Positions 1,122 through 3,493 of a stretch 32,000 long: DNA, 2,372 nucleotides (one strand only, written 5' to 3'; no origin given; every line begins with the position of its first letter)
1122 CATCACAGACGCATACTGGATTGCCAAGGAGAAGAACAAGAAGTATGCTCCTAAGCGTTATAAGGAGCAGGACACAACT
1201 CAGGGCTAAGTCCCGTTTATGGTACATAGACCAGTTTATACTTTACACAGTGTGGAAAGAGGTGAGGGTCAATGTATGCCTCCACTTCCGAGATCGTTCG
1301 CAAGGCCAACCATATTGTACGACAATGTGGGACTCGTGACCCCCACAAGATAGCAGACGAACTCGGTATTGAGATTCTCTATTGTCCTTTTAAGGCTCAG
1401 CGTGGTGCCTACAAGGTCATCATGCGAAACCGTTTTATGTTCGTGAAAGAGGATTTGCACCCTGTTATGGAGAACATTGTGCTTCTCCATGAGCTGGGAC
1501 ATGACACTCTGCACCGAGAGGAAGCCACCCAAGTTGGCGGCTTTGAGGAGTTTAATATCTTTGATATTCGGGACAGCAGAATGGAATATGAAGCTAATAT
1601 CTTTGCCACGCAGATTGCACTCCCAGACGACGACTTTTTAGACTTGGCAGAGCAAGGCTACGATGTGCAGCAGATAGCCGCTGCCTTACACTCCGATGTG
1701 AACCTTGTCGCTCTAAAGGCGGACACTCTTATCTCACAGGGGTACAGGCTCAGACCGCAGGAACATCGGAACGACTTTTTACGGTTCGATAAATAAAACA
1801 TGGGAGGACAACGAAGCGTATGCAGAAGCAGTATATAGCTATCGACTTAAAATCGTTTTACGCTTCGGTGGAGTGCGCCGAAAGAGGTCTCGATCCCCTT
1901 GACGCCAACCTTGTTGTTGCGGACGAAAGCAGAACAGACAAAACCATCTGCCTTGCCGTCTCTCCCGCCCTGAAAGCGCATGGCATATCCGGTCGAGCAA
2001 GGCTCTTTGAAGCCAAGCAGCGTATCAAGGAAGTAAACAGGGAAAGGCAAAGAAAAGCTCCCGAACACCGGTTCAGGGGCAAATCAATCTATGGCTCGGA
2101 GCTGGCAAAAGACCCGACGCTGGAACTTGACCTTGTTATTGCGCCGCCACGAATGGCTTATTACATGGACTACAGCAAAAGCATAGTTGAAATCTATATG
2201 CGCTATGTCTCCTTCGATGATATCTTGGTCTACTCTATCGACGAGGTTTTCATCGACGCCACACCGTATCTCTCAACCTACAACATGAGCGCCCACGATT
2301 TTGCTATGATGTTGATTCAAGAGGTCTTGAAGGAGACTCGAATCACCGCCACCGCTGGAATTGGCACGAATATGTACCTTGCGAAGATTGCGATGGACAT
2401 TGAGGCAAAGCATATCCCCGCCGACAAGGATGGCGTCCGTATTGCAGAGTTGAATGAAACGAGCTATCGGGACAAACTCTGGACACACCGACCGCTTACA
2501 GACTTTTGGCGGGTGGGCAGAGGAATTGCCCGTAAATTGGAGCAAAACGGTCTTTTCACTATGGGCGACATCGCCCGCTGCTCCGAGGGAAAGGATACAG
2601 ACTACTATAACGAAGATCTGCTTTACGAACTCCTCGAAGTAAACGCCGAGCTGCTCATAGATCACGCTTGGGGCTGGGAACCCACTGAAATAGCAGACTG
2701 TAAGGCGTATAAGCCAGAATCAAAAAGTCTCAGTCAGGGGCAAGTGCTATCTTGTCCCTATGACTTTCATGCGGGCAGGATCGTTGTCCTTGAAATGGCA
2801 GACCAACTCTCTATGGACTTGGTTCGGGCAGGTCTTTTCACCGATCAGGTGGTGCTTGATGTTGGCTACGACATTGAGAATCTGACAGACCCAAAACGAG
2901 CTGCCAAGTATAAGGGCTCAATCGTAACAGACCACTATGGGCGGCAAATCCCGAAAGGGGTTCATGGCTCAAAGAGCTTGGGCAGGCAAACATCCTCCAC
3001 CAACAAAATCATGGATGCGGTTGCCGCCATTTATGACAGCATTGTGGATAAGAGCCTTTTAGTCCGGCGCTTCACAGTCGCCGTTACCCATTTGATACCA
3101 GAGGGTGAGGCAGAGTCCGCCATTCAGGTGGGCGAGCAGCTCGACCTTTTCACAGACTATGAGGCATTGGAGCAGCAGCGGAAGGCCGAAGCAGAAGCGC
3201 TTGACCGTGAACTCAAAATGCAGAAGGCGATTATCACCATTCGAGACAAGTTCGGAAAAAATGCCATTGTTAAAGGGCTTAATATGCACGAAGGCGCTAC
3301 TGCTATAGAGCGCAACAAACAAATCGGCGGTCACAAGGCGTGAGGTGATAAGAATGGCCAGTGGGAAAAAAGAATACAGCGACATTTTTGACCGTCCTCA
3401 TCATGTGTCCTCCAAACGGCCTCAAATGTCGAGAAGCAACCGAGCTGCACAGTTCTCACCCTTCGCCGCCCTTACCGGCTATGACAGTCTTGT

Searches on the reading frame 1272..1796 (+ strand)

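Call 33: search_protein_families(library=pfam, proteins=[window:1272-1796:+], max_evalue=0.001)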
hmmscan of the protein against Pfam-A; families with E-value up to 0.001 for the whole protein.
window:1272-1796:+ (174 aa): 1 family
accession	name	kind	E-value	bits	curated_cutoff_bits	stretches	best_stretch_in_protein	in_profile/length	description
PF06114.19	Peptidase_M78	-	6.8e-18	65.1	22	1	28-140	1-112/123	IrrE N-terminal-like domain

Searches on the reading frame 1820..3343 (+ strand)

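Call 33: search_protein_families(library=pfam, proteins=[window:1820-3343:+], max_evalue=0.001)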
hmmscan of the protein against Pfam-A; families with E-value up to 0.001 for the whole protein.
window:1820-3343:+ (507 aa): 3 families
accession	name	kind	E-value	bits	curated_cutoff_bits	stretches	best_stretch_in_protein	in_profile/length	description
PF00817.25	IMS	-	8.4e-27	94.3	23.2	1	8-193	1-148/148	impB/mucB/samB family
PF11799.13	IMS_C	-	3.9e-10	40.6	20.7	1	301-431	1-105/109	impB/mucB/samB family C-terminal domain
PF11798.14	IMS_HHH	-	0.00068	20.2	24.4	0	215-244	3-31/32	IMS family HHH motif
